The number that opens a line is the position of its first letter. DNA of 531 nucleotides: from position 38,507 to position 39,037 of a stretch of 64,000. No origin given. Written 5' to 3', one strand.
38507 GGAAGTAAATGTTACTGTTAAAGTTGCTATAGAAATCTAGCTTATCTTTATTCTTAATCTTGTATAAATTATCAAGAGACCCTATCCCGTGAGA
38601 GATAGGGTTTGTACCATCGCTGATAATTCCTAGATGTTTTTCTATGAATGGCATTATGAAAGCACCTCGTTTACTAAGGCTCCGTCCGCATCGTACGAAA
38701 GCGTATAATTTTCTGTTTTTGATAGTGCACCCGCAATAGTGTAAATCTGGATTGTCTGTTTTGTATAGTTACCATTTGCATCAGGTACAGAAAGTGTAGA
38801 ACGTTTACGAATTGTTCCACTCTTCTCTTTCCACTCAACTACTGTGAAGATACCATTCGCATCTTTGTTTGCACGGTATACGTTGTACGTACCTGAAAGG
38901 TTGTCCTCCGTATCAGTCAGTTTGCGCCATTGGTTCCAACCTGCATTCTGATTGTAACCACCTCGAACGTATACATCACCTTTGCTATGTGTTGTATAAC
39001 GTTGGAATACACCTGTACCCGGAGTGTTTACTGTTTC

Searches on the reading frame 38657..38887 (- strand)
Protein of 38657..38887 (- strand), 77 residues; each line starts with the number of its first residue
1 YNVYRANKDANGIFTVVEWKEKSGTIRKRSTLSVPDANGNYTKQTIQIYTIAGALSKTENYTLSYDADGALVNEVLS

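Call 87: find_related_loci(query=A5, collection=viral_contigs, flank=4000)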
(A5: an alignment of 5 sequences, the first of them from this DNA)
Query A5 (77 aa) in viral_contigs; peptide patterns used: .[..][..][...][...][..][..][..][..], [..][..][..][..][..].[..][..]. (x = any residue, [..] = any of these).
255 stretches matched a pattern; 44 encode a relative of the query (tblastn E <= 1e-3); 44 distinct loci.
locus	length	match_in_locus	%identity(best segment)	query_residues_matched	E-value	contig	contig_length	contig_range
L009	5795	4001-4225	53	3-76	2e-22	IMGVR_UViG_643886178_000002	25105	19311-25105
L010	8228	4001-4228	49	1-77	6e-20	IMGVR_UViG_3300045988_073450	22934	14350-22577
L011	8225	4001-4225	50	3-77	7e-20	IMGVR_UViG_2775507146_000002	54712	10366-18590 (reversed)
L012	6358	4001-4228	43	1-76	7e-20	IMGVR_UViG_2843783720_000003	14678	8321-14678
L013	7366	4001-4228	49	1-77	9e-20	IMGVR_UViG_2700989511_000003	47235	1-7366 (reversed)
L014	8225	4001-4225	53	1-75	2e-18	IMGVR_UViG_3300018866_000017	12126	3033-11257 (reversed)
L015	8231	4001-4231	53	1-75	3e-17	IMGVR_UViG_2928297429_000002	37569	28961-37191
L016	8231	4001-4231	53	1-75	3e-17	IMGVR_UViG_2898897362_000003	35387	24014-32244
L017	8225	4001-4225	49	1-75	1e-16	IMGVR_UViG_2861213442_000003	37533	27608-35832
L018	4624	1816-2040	47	1-75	2e-16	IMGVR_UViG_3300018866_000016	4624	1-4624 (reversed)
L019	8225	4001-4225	46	1-75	2e-16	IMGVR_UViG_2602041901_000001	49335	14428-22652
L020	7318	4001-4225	49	1-75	3e-16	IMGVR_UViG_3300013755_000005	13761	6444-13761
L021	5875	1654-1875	46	1-73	6e-16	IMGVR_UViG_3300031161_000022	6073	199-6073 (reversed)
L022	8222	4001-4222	46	1-73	6e-16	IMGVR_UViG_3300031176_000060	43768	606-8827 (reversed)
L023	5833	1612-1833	46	1-73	6e-16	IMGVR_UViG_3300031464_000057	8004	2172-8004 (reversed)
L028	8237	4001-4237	47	1-77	3e-15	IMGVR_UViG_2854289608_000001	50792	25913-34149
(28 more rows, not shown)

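Call 88: find_related_loci(query=A5, collection=genome_contigs, flank=4000)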
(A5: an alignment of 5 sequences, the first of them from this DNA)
Query A5 (77 aa) in genome_contigs; peptide patterns used: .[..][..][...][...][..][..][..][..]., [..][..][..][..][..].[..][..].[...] (x = any residue, [..] = any of these).
147 stretches matched a pattern; 8 encode a relative of the query (tblastn E <= 1e-3); 8 distinct loci.
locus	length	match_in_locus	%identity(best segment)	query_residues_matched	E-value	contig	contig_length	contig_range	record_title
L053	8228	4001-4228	49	1-77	2e-20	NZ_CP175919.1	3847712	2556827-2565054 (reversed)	Clostridium sp. FAM 1755 chromosome, complete genome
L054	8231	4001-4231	53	1-75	5e-18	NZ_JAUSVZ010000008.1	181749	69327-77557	Brevibacillus aydinogluensis strain PDF25 Ga0480238_08, whole genome shotgun sequence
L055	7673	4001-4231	47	1-77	4e-17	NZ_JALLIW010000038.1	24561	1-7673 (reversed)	Anoxybacillus kestanbolensis strain NCIMB 13971 A.kestanbolensis_contig_38, whole genome shotgun sequence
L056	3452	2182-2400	38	1-72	2e-13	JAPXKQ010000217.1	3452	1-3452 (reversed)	MAG: Tissierellaceae bacterium isolate binned_ad_5.115 NODE_28718_length_3452_cov_2.611729, whole genome shotgun sequenc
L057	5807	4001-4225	45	1-75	2e-12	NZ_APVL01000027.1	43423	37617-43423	Cytobacillus firmus DS1 scaffold26, whole genome shotgun sequence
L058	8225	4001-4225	43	1-75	3e-11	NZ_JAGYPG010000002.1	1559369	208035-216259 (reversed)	Lederbergia citri strain FJAT-49780 Scaffold2, whole genome shotgun sequence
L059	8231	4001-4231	40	1-77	8e-11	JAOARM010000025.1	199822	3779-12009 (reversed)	MAG: Vallitalea sp. isolate McD1.14 contig_105029, whole genome shotgun sequence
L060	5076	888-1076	37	9-74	1e-5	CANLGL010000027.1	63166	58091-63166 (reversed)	MAG: Deltaproteobacteria bacterium isolate TH-Jun18-28 genome assembly, contig: TH-Jun18-C766, whole genome shotgun sequ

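Call 93: search_protein_families(library=pfam, alignment_id=A6, max_evalue=0.001)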
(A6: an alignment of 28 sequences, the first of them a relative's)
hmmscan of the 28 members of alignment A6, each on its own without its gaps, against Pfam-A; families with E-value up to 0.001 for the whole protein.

A. member 1, L015:4240-4758:+ (173 aa): 0 families

B. families by the number of members that match (of 28 scanned): 5 families
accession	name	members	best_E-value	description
PF13570.13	Beta-prop_ACSF4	3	1.2e-08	Beta-alanine-activating enzyme, beta-propeller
PF13360.13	PQQ_2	2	0.00041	Outer membrane protein assembly factor BamB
PF22701.2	Mala_s_1-like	1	2e-05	Mal s 1 allergenic protein-like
PF08450.18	SGL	1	2.6e-05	SMP-30/Gluconolactonase/LRE-like region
PF07494.17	Reg_prop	1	6.9e-05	Two component regulator propeller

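Call 94: search_protein_families(library=phrogs, alignment_id=A6, max_evalue=0.001)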
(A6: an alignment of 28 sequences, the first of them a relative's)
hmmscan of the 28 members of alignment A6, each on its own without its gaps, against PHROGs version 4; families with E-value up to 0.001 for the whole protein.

A. member 1, L015:4240-4758:+ (173 aa): 2 families
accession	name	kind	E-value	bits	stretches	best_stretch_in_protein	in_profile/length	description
phrog_26419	-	tail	5.4e-24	85.6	1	15-104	399-490/567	tail fiber protein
phrog_27282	-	unknown function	1.2e-05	25.4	1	24-107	285-365/445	-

B. families by the number of members that match (of 28 scanned): 4 families
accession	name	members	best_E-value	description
phrog_8401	-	2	9.1e-25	beta-propeller repeat protein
phrog_26419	-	1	5.4e-24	tail fiber protein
phrog_35286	-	1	2e-12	-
phrog_27282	-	1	1.2e-05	-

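Call 108: search_protein_families(library=phrogs, proteins=[L015:3260-4240:+, L015:4240-4758:+, L028:3449-4240:+, L010:3773-4228:+, L017:3542-4231:+, L019:3203-4231:+], max_evalue=0.01)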
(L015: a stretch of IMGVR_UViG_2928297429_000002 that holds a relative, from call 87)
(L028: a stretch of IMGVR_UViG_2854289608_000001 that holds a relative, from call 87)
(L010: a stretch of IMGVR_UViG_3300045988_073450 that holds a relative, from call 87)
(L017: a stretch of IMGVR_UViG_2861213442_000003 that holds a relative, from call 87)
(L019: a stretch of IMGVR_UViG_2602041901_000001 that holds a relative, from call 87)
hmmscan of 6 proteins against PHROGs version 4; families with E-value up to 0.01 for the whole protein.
L015:3260-4240:+ (327 aa): 19 families
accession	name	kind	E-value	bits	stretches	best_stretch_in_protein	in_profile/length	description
phrog_7037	-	tail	5.6e-49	168.5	1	1-188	8-203/480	tail fiber protein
phrog_38337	-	unknown function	6.7e-37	128.4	1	2-151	12-163/622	-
phrog_23632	-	unknown function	2e-30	107.3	1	2-142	8-146/330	-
phrog_30004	-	unknown function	2.4e-18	67.3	1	2-157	13-170/363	-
phrog_12519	-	unknown function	1.7e-17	64.1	1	2-149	8-162/716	-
phrog_19961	-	tail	5.8e-15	56.1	1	2-133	8-139/480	tail fiber protein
phrog_6162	-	tail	1.3e-13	50.8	1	2-150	13-157/1060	tail fiber protein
phrog_5302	-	tail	9.4e-12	45.2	1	19-149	12-135/548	tail protein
phrog_2137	-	tail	1.5e-08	35.4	1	2-144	9-147/267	tail fiber protein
phrog_1780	-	tail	2.3e-08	34.1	1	2-169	9-171/855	tail collar fiber protein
phrog_4618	-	tail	4.7e-07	29.9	1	2-151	8-154/413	tail collar fiber protein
phrog_25620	-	tail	7.4e-06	26.5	1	18-138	25-143/348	tail collar fiber protein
phrog_1162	-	tail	1.4e-05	25.2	1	2-151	9-155/354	tail fiber protein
phrog_295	-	tail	3.3e-05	23.9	1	2-211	169-371/794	tail fiber protein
phrog_327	-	tail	0.00084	19.8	1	2-141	11-146/618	tail protein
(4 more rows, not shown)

L015:4240-4758:+ (173 aa): 3 families
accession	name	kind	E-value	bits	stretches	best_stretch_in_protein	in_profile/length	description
phrog_26419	-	tail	5.4e-24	85.6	1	15-104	399-490/567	tail fiber protein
phrog_27282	-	unknown function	1.2e-05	25.4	1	24-107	285-365/445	-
phrog_24330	-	tail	0.0038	18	1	54-128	70-140/196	tail fiber protein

L028:3449-4240:+ (264 aa): 33 families (the best 25 are shown)
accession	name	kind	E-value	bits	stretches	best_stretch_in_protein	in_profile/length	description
phrog_1780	-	tail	1.1e-85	290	1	1-221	2-211/855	tail collar fiber protein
phrog_327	-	tail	8e-82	277.5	1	1-179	4-176/618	tail protein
phrog_988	-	tail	4e-78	265.2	1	1-161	2-162/574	tail protein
phrog_6202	-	tail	1.1e-72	247.1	1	1-175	1-175/636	tail fiber protein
phrog_2137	-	tail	2.7e-68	231.3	1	2-169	3-169/267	tail fiber protein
phrog_1162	-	tail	1e-66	226.3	1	2-181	3-189/354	tail fiber protein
phrog_381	-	tail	2.1e-65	223.1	1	1-162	1-165/566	tail fiber protein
phrog_11518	-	tail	2e-62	212.6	1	4-156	3-156/812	tail fiber protein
phrog_5181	-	unknown function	1.6e-61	209.5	1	3-173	3-173/763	-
phrog_10153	-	tail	4.5e-58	197.8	1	2-165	2-165/327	tail fiber protein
phrog_295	-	tail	4.4e-54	185.6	1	1-174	162-333/794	tail fiber protein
phrog_4618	-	tail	3.1e-52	178.7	1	1-204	1-189/413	tail collar fiber protein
phrog_27782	-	unknown function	5.9e-51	174.9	1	1-163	1-164/644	-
phrog_7032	-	tail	5.3e-43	148.2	1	1-165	1-165/866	tail fiber protein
phrog_14570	-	unknown function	1.3e-40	140.6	1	3-162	6-165/540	-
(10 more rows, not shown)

L010:3773-4228:+ (152 aa): 2 families
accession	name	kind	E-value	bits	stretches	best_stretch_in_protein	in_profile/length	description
phrog_8821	-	lysis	0.0024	19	1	29-85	40-96/130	Rz-like spanin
phrog_36047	-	unknown function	0.0038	17.8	1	12-102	88-173/306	-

L017:3542-4231:+ (230 aa): 17 families
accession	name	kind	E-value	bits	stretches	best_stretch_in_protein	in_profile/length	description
phrog_28171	-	unknown function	1.1e-41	144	1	1-90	1-89/476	-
phrog_2126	-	tail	2.3e-20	74.4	1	94-229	171-308/459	tail fiber protein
phrog_15651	-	tail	5.4e-07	31.5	1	56-112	21-74/96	tail fiber protein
phrog_3285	-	tail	7.9e-07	29.3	1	84-173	252-354/491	minor tail protein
phrog_18983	-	tail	1.5e-06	26.5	1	77-116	1012-1051/1970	tail fiber protein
phrog_12754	-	unknown function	4.3e-05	23.6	1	108-167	66-126/579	-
phrog_9625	-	unknown function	9.4e-05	21.1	1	56-125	396-453/1586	-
phrog_10588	-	tail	0.00012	20.8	1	109-159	221-269/1459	tail protein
phrog_27373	-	tail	0.00034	19.9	1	91-133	556-597/943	tail protein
phrog_7389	-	tail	0.00035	20.2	1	89-141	264-314/732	tail fiber protein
phrog_8437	-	unknown function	0.00041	20.9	1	21-82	37-96/230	-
phrog_2824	-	head and packaging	0.00051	19.1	1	63-94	859-890/1151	virion structural protein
phrog_26466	-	unknown function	0.00059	17.9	1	75-125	440-488/2337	-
phrog_17509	-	unknown function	0.00095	19.7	1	65-102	143-180/281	-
phrog_38707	-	unknown function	0.0011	18.6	1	36-132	339-435/675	-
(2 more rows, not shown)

L019:3203-4231:+ (343 aa): 29 families (the best 25 are shown)
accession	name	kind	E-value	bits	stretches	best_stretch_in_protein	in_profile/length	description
phrog_2126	-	tail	9.9e-102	342.6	1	1-343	3-309/459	tail fiber protein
phrog_28171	-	unknown function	1.2e-82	279.1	2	85-279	38-227/476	-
phrog_7389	-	tail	4.6e-75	254.6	2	1-86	4-89/732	tail fiber protein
phrog_18742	-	unknown function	4.9e-14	52.9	1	6-84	7-83/549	-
phrog_1446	-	tail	8.8e-13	49.3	2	159-215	74-127/251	minor tail protein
phrog_14726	-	tail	2.2e-11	44.2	2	56-136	239-315/537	tail fiber protein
phrog_35034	-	unknown function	6e-11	43.3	1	7-56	7-56/242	-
phrog_31460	-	tail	1.3e-10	42.2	1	160-199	47-86/288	tail protein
phrog_3493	-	tail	8e-10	39.2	1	149-229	464-541/768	minor tail protein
phrog_13892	-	tail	6.7e-09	36.3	2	57-93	455-491/676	minor tail protein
phrog_17509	-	unknown function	1.7e-08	35.2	1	111-206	142-233/281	-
phrog_26941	-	tail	1.4e-07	31.6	1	111-256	359-499/603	tail protein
phrog_10588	-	tail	3e-07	29.5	1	182-222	1031-1071/1459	tail protein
phrog_295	-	tail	1.3e-05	25.2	1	90-250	339-461/794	tail fiber protein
phrog_988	-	tail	1.5e-05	25.5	1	183-252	164-231/574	tail protein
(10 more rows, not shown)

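Call 109: search_solved_structures(query=A5, max_evalue=10, show_alignments=2)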
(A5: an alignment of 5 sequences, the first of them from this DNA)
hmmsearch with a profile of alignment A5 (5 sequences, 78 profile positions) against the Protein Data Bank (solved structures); distinct sequences matched with E-value up to 10: 5.
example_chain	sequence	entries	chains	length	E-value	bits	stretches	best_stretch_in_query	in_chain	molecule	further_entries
4eo0_A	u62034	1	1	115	0.47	13.8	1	5-37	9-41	Attachment protein G3P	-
5ngh_A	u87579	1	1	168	0.54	13.7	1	3-64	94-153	Odorant Binding Protein 3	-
3uwa_A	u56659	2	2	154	0.62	13.5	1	17-43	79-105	RIIA-RIIB membrane-associated protein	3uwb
9y6s_7R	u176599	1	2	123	1.2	12.5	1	14-48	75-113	Dynein-associated protein, putative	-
7pq5_L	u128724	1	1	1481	1.4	12.3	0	59-75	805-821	Tre23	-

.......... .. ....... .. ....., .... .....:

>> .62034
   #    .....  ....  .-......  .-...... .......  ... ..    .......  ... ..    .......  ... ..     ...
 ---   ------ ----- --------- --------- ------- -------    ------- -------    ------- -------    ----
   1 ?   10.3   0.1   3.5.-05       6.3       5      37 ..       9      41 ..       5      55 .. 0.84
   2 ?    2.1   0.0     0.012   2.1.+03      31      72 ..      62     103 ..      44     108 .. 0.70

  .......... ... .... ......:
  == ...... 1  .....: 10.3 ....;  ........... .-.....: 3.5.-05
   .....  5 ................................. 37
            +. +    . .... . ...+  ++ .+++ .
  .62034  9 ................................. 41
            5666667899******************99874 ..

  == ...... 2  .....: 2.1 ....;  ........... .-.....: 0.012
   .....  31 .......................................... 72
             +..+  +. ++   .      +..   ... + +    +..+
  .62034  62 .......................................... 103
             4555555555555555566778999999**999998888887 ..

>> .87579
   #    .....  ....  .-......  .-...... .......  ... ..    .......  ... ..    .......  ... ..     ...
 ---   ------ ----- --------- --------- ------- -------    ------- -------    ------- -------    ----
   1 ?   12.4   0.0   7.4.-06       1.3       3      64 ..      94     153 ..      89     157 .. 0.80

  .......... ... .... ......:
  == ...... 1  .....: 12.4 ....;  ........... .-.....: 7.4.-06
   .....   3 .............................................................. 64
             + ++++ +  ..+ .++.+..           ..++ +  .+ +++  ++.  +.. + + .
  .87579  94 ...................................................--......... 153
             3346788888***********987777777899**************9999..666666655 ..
